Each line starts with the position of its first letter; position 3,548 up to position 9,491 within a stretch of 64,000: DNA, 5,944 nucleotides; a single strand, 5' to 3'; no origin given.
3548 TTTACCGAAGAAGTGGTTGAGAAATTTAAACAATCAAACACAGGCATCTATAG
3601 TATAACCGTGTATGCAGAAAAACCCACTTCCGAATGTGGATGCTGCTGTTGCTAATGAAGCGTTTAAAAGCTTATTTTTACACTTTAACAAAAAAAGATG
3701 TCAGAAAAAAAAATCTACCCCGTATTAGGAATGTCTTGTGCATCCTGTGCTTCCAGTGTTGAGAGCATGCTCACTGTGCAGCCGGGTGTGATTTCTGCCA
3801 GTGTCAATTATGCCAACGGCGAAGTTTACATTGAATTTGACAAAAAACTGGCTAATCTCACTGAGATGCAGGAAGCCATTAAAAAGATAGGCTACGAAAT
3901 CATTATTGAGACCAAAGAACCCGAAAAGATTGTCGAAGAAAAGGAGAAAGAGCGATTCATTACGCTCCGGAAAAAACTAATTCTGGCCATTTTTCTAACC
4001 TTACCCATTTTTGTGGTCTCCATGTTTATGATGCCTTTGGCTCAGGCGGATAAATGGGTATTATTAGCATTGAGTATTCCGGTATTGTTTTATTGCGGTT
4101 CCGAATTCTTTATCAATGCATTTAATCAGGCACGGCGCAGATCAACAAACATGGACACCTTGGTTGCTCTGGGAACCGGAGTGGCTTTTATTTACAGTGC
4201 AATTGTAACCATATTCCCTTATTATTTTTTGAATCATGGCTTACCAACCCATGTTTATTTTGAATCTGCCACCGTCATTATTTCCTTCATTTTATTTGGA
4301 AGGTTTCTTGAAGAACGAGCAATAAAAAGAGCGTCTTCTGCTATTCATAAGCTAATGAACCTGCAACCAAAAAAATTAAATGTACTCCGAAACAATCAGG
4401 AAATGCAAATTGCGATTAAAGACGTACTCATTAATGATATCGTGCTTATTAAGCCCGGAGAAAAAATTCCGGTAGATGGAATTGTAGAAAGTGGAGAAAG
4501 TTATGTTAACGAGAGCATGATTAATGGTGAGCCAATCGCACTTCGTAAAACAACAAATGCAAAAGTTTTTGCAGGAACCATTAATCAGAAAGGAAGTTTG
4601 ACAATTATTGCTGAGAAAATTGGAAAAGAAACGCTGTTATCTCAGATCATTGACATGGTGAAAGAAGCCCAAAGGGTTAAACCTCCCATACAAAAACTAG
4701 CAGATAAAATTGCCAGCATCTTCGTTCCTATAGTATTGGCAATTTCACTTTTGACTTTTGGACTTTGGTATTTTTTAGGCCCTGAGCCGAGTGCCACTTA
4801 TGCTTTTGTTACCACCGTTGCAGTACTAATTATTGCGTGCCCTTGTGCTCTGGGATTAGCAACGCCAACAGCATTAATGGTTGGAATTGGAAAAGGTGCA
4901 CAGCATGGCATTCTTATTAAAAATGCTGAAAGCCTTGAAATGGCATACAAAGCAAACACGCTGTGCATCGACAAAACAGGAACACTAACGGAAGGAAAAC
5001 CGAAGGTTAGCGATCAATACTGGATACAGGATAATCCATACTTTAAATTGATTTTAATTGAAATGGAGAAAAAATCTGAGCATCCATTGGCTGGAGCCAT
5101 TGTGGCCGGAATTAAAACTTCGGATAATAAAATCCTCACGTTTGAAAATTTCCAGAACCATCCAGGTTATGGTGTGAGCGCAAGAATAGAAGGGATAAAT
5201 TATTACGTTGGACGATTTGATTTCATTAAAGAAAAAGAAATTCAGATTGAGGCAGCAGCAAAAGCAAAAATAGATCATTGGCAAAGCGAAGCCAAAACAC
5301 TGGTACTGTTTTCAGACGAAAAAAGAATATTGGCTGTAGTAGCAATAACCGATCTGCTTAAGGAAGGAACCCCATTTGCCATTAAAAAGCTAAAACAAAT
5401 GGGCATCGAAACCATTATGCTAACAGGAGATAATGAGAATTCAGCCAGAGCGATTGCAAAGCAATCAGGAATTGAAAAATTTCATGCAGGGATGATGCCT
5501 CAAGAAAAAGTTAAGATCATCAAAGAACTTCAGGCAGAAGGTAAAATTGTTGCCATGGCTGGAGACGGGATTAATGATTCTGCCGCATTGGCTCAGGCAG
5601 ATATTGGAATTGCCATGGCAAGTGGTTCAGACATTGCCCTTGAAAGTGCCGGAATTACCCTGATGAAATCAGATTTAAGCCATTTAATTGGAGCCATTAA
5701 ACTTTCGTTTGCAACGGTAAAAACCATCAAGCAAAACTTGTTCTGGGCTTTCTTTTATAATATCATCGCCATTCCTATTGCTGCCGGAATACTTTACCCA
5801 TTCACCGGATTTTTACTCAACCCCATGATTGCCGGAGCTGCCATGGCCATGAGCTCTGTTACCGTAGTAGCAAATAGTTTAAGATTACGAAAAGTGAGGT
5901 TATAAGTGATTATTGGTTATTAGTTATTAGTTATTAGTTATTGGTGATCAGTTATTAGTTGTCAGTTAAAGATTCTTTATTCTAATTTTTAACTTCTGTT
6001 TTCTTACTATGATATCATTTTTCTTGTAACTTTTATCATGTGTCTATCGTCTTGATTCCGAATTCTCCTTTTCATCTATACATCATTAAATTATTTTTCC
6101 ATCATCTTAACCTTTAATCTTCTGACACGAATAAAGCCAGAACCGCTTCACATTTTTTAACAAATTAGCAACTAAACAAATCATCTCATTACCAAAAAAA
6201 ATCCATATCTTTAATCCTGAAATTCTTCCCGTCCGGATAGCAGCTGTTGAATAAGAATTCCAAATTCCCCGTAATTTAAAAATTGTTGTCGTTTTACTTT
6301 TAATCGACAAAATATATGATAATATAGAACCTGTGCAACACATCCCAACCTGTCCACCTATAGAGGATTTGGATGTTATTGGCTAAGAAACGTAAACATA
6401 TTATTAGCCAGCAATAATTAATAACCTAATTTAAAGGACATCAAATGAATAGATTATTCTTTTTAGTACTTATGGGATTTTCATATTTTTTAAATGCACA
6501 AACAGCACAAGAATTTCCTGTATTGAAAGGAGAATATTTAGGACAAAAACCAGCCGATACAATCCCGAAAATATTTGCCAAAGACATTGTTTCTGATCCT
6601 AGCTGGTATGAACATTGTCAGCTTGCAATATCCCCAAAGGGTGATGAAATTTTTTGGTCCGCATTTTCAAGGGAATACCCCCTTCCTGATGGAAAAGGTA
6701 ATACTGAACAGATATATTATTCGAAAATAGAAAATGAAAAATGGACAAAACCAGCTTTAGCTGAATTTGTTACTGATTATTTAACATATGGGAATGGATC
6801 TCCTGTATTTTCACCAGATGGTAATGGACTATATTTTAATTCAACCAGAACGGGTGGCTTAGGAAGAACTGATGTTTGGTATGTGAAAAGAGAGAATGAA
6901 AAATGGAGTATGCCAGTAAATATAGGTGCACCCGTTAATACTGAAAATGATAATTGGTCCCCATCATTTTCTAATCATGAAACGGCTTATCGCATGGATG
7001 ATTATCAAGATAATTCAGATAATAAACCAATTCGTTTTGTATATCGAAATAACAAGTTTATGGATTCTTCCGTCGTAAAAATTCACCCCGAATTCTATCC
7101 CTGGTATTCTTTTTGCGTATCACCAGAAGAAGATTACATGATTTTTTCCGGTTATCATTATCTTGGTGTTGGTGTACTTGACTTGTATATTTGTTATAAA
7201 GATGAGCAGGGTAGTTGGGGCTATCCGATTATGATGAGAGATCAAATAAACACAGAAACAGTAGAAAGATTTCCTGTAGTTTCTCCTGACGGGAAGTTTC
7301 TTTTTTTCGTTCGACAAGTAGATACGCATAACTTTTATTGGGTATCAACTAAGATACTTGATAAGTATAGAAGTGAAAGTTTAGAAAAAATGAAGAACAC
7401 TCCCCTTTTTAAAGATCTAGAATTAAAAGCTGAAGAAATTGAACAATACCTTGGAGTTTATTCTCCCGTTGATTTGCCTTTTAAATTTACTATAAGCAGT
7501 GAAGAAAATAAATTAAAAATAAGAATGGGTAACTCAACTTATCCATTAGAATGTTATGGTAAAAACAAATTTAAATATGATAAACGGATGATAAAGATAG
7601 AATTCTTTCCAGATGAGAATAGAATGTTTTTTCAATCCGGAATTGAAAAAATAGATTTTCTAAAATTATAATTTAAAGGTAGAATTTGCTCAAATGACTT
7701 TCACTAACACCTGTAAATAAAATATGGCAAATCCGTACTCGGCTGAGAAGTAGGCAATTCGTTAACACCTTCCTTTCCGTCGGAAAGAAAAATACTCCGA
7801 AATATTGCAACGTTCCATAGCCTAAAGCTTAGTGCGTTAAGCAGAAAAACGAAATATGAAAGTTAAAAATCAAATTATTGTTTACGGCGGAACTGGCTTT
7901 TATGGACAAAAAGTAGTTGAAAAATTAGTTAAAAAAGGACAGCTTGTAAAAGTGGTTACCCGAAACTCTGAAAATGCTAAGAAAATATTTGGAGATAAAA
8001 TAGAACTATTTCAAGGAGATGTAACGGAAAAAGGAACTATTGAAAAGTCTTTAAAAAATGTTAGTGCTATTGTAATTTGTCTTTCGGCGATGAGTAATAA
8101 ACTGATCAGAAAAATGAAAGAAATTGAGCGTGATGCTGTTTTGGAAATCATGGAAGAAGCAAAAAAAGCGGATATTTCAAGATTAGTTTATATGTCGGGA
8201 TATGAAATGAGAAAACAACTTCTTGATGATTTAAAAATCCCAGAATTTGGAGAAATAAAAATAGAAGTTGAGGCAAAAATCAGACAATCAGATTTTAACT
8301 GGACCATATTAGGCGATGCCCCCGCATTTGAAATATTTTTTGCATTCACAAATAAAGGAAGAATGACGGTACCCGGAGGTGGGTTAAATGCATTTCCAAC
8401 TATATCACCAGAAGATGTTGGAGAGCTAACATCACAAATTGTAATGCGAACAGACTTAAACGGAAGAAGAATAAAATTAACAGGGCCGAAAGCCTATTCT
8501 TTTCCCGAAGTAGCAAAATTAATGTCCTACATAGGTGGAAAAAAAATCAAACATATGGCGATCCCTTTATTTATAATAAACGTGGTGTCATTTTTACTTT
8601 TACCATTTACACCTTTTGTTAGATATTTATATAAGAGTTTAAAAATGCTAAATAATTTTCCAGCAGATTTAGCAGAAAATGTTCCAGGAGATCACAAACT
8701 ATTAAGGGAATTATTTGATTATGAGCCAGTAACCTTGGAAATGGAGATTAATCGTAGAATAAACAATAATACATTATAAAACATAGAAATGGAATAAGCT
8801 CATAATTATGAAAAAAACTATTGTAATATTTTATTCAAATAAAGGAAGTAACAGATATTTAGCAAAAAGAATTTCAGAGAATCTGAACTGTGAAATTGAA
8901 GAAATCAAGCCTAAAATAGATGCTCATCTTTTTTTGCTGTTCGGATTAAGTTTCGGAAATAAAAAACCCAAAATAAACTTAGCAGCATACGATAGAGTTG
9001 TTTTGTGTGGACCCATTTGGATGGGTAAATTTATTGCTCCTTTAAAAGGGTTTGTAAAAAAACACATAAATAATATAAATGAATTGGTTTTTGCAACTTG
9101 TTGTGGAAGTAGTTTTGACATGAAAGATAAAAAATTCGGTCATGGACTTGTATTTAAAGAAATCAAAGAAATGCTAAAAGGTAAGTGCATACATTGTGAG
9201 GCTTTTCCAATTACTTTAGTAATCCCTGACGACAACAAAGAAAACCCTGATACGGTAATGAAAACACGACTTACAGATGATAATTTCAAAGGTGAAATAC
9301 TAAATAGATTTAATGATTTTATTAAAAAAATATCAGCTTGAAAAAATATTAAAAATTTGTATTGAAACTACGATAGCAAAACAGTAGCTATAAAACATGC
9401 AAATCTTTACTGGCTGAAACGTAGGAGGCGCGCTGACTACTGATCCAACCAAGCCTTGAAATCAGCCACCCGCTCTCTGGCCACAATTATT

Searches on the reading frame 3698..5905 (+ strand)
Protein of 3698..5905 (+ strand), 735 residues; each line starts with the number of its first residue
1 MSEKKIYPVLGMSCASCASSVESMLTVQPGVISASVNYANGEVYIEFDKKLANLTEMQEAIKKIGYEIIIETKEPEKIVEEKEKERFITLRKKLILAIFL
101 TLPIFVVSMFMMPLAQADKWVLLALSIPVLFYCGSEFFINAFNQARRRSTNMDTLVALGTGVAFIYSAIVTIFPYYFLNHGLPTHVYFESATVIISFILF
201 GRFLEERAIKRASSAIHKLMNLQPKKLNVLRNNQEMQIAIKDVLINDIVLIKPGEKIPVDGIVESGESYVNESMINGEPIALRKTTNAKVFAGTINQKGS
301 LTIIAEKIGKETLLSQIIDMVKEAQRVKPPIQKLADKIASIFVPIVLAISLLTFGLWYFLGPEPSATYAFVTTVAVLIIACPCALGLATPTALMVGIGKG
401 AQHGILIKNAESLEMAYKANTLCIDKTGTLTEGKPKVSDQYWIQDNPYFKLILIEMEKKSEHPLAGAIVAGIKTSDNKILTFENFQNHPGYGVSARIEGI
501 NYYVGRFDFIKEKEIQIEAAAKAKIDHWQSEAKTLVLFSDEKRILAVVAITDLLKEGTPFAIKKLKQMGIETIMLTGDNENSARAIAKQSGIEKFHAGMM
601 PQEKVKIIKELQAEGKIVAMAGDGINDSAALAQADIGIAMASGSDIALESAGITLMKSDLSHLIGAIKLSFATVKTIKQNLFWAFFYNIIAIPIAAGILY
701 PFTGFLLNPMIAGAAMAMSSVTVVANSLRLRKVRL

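Call 92: search_protein_families(library=pfam, proteins=[window:3698-5905:+], max_evalue=0.001)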
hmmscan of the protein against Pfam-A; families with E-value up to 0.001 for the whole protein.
window:3698-5905:+ (735 aa): 4 families
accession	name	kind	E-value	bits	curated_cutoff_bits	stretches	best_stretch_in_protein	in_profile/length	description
PF00122.25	E1-E2_ATPase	-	4.5e-57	192.9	28.1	1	222-403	2-181/181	E1-E2 ATPase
PF00702.32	Hydrolase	-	1.3e-31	111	26.4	1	421-635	3-191/191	haloacid dehalogenase-like hydrolase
PF00403.32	HMA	-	3.2e-11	43.9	24.8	1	9-67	4-62/62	Heavy-metal-associated domain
PF08282.18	Hydrolase_3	-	0.00068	19.9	20.9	0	606-653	194-241/255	haloacid dehalogenase-like hydrolase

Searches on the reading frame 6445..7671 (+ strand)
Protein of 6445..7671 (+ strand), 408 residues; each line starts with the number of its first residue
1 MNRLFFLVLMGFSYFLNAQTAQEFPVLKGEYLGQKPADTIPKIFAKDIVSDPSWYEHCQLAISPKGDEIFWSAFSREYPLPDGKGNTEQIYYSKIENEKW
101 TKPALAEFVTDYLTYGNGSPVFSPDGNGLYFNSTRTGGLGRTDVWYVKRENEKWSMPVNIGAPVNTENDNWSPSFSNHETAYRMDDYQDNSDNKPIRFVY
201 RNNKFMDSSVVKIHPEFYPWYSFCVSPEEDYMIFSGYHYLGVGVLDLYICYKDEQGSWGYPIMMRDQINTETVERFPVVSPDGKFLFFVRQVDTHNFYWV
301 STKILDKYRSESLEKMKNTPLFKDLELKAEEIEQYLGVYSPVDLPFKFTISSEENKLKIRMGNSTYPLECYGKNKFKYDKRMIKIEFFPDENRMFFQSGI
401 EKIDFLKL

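Call 92: search_protein_families(library=pfam, proteins=[window:6445-7671:+], max_evalue=0.001)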
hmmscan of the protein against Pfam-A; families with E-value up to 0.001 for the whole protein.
window:6445-7671:+ (408 aa): 1 family
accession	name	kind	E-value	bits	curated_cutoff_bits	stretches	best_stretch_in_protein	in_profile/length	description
PF07676.18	PD40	-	7.1e-08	32.7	20.9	1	116-145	9-37/38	WD40-like Beta Propeller Repeat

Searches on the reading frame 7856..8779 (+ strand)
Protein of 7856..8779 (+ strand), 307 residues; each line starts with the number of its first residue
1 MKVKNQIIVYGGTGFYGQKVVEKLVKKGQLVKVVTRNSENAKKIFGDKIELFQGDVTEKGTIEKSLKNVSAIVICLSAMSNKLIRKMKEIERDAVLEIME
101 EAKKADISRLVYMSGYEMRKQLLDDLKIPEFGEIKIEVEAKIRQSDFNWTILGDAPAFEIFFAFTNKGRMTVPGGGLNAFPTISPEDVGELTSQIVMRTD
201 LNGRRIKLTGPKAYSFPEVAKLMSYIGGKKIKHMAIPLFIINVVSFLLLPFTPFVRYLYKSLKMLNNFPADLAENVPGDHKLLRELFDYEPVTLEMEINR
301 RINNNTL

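Call 92: search_protein_families(library=pfam, proteins=[window:7856-8779:+], max_evalue=0.001)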
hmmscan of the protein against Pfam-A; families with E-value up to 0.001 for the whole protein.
window:7856-8779:+ (307 aa): 6 families
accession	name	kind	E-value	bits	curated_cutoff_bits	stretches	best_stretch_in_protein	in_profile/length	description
PF05368.20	NmrA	-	1e-20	75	27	1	4-268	2-270/298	NmrA-like family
PF13460.12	NAD_binding_10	-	5.9e-20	72.3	27.2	1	11-154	1-143/184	NAD(P)H-binding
PF01370.27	Epimerase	-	3.6e-11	43.4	20.9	1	7-117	1-117/240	NAD dependent epimerase/dehydratase family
PF01073.25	3Beta_HSD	-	8.3e-10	38.6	22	1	8-117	1-118/280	3-beta hydroxysteroid dehydrogenase/isomerase family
PF02254.24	TrkA_N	-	1.2e-05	26.1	23.8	1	12-83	5-77/116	TrkA-N domain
PF16363.11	GDP_Man_Dehyd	-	3.3e-05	24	27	1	9-80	2-86/332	GDP-mannose 4,6 dehydratase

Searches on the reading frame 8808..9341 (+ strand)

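Call 92: search_protein_families(library=pfam, proteins=[window:8808-9341:+], max_evalue=0.001)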
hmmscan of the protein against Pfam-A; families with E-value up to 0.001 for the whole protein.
window:8808-9341:+ (177 aa): 1 family
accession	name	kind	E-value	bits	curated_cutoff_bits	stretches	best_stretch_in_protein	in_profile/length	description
PF12724.12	Flavodoxin_5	-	1.9e-09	38.4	27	1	5-109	1-92/145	Flavodoxin domain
